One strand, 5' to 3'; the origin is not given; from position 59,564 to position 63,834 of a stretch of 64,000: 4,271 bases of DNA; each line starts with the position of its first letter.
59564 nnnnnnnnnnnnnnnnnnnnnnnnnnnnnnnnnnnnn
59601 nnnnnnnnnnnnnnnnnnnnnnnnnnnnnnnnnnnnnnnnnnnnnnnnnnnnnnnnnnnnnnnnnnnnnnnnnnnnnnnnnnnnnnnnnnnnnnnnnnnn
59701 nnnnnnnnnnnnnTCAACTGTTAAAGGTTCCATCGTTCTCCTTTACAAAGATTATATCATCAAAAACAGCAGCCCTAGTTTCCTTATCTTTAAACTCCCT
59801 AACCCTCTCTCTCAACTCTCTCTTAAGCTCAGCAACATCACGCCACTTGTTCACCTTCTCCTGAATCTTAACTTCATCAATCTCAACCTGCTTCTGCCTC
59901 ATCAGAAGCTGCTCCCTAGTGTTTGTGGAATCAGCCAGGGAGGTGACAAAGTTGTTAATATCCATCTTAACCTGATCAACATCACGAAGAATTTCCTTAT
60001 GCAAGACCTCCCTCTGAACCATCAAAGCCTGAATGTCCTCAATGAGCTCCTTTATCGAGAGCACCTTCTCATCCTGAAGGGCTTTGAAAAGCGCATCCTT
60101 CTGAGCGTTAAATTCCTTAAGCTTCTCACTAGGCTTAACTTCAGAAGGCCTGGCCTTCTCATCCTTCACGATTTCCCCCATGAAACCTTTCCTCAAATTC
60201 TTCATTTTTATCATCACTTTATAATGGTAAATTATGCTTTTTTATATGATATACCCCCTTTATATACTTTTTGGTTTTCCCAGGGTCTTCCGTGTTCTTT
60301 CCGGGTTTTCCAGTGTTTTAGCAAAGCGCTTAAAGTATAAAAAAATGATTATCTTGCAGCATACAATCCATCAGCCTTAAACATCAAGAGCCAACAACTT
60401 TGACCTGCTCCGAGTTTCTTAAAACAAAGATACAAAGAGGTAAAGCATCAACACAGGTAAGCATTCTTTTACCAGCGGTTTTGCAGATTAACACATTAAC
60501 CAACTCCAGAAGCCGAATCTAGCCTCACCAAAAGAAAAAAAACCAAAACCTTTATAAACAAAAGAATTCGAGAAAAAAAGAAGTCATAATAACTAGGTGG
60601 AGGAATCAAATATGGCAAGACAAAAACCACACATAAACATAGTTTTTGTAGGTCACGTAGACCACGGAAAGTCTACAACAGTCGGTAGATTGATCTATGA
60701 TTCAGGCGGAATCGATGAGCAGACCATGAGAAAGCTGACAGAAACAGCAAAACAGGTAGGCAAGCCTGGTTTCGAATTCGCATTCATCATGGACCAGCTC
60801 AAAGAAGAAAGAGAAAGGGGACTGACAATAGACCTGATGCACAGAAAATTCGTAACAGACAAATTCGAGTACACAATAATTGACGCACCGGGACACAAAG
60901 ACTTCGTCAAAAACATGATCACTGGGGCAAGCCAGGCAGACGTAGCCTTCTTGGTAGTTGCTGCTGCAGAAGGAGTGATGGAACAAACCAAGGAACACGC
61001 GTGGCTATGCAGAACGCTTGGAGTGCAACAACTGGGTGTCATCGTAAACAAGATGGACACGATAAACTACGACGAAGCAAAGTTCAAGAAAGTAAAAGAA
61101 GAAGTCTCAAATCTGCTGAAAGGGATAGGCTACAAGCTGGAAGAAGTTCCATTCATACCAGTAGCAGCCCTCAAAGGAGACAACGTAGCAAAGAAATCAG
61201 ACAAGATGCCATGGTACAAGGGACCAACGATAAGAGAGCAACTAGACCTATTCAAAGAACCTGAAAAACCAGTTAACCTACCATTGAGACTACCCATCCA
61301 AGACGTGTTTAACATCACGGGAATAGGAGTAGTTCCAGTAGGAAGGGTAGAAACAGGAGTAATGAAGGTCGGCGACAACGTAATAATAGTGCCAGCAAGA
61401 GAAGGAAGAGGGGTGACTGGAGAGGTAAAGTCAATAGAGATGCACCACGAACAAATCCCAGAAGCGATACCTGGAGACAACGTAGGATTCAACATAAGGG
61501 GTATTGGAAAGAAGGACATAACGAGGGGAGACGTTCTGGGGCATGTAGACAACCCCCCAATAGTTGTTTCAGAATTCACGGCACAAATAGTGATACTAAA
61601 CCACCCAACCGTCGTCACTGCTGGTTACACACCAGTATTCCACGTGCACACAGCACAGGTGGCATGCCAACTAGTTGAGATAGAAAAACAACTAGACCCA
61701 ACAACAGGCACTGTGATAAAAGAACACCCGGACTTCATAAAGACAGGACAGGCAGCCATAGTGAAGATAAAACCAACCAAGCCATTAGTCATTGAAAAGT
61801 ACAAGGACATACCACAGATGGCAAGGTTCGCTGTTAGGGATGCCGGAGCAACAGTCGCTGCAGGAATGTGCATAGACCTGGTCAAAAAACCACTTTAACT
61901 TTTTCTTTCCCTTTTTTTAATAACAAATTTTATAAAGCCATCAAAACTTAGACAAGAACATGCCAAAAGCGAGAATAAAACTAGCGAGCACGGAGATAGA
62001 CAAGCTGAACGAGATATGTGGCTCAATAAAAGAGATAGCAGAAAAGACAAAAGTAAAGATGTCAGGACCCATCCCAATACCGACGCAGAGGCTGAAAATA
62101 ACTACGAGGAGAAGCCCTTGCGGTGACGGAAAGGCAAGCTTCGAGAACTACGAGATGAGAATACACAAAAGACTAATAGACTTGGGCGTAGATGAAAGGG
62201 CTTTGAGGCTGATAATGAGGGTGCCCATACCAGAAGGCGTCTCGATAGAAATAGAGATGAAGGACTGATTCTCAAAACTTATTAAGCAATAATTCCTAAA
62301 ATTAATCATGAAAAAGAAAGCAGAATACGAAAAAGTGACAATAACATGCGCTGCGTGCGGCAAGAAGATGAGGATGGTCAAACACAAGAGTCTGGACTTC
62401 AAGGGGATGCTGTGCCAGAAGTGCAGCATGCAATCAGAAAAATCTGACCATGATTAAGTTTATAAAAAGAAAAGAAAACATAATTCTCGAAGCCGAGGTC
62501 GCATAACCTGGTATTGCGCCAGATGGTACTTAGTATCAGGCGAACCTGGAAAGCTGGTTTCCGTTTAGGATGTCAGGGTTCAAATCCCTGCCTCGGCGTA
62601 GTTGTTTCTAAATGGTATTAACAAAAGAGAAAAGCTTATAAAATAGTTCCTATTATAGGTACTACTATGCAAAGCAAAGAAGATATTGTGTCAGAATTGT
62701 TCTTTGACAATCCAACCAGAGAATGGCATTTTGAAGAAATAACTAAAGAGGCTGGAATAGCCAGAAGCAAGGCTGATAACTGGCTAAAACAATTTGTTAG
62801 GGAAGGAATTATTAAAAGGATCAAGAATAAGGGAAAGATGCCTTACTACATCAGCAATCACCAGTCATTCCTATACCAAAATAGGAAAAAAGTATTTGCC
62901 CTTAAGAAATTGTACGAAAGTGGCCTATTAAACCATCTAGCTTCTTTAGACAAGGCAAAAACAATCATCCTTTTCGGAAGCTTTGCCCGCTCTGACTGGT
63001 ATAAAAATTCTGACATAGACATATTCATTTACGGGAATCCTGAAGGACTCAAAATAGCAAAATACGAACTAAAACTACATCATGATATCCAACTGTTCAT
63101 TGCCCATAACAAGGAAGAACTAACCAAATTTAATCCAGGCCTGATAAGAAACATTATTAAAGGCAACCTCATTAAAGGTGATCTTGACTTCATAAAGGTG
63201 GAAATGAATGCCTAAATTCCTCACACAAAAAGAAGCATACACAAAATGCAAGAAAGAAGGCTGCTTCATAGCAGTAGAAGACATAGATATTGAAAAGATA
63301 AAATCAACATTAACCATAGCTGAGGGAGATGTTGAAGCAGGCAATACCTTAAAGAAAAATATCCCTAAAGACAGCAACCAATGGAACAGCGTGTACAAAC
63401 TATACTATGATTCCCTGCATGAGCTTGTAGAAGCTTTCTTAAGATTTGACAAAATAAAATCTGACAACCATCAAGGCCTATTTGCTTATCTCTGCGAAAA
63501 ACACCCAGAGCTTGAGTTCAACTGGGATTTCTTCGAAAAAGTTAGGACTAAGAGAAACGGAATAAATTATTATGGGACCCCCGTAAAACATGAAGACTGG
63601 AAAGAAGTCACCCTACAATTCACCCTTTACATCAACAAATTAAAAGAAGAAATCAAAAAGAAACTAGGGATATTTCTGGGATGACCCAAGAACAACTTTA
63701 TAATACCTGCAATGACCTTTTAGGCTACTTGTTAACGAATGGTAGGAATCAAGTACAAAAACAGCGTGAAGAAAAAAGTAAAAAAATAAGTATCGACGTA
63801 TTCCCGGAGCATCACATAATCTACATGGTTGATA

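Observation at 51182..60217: Candidate uncharacterised membrane system: HerA/VirB4-type ATPase+wHTH with about ten small membrane, lipoprotein and secreted proteins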

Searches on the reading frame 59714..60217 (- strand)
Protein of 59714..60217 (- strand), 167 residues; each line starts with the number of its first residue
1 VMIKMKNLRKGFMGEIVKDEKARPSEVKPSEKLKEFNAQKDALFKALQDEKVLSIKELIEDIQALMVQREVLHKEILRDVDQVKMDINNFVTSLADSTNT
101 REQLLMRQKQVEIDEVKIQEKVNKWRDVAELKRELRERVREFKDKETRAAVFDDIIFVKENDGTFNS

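Call 3: search_protein_families(library=pfam, max_evalue=0.1, proteins=[window:59714-60217:-])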
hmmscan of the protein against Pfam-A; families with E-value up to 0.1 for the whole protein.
window:59714-60217:- (167 aa): 2 families
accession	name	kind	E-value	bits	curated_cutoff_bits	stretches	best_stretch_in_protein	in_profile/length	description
PF24531.2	ANC1_spectrin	-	0.00042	21.1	27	1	38-104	28-95/95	Nuclear anchorage protein 1, spectrin repeat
PF24998.1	DUF7778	-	0.059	13.7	25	0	77-127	69-118/125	Domain of unknown function (DUF7778)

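Call 9: search_protein_families(library=ncbifam, max_evalue=0.01, proteins=[window:59714-60217:-])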
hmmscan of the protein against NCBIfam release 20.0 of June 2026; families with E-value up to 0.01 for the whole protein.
window:59714-60217:- (167 aa): 0 families

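Call 20: search_protein_families(library=padloc, max_evalue=0.01, proteins=[window:59714-60217:-])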
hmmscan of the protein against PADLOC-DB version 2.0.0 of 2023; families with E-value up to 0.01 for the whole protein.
window:59714-60217:- (167 aa): 0 families

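Call 49: search_protein_families(library=phrogs, max_evalue=0.01, proteins=[window:59714-60217:-])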
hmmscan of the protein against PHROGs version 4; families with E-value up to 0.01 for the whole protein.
window:59714-60217:- (167 aa): 0 families

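Call 61: search_solved_structures(query=A2, max_evalue=10)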
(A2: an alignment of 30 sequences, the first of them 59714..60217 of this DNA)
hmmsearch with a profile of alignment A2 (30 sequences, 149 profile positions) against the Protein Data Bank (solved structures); distinct sequences matched with E-value up to 10: 4.
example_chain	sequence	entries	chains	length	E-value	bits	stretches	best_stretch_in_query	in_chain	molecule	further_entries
4kqt_A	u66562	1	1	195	0.11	15.6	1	39-108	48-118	Putative outer membrane chaperone (OmpH-like)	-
9rgz_A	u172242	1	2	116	0.69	13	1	92-143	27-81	sc-apCC3-CW-2NTT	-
2nrj_A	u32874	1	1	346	0.83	12.8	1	19-82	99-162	Hbl B protein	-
4wpc_A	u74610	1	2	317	5.3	10.2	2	12-90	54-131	RHO GTPase-activating protein RGD1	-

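Call 107: search_protein_representatives(protein=window:59714-60217:-)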
Query: 167 residues. Proteins with E-value up to 0.001 (for the whole library): 133; up to 1e-10: 89; up to 1e-30: 1. The best 133 are listed.
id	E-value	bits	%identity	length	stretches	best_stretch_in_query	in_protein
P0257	4.2e-31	124.4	55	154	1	39-156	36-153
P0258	1.3e-27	113.1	45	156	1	10-156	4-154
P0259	1.8e-27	112.6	48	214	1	31-154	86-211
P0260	1.0e-26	110.2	50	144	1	42-156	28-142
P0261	1.8e-26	109.4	46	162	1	12-161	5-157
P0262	6.3e-25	104.4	41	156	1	6-156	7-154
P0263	2.8e-23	99.0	45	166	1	38-156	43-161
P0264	1.1e-22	97.1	43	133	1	38-155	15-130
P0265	3.5e-22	95.5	42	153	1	35-156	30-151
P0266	4.0e-22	95.3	44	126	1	41-155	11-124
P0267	2.2e-21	92.9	44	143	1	33-156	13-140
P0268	9.9e-21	90.8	43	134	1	39-155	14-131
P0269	2.0e-20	89.8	40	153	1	40-156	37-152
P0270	2.5e-20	89.5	42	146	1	40-155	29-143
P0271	2.7e-20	89.3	44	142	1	33-156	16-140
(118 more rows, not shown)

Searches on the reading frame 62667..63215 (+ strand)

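Call 4: search_protein_families(library=pfam, max_evalue=0.1, proteins=[window:62667-63215:+])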
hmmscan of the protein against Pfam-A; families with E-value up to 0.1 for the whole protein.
window:62667-63215:+ (182 aa): 10 families
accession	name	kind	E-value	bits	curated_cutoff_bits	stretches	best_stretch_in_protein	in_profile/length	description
PF18765.7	Polbeta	-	2.3e-10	40.9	26.9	1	91-169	7-87/93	Polymerase beta, Nucleotidyltransferase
PF01909.29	NTP_transf_2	-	3.3e-10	40.7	21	1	87-135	4-47/93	Nucleotidyltransferase domain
PF01978.25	TrmB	-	0.003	17.8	25.6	1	23-59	26-59/68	Sugar-specific transcriptional regulator TrmB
PF22600.2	MTPAP-like_central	-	0.007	16.9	27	1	73-128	15-70/139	Poly(A) RNA polymerase, mitochondrial-like, central palm domain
PF24033.1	DUF7342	-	0.011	16.2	31.6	1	23-68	21-66/150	Family of unknown function (DUF7342)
PF09339.16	HTH_IclR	-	0.035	14.3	22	1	17-51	16-50/52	IclR helix-turn-helix domain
PF13518.12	HTH_28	-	0.037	14.6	25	1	22-48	15-41/52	Helix-turn-helix domain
PF01047.28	MarR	-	0.039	14.3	24.6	0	23-55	21-53/59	MarR family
PF13551.12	HTH_29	-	0.041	14.4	28.1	0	24-50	17-43/64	Winged helix-turn helix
PF21524.3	SAMD1_WH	-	0.048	14.3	24.5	1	25-60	26-61/63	SAM domain-containing protein 1, WH domain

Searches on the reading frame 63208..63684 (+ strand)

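Call 4: search_protein_families(library=pfam, max_evalue=0.1, proteins=[window:63208-63684:+])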
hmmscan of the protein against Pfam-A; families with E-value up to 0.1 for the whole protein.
window:63208-63684:+ (158 aa): 2 families
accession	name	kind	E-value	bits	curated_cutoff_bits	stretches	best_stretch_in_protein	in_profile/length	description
PF03003.21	Pox_G9-A16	-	0.028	14.6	24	1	6-50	52-97/128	Pox virus entry-fusion-complex G9/A16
PF01648.25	ACPS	-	0.058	13.9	25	0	6-32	52-80/111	4'-phosphopantetheinyl transferase superfamily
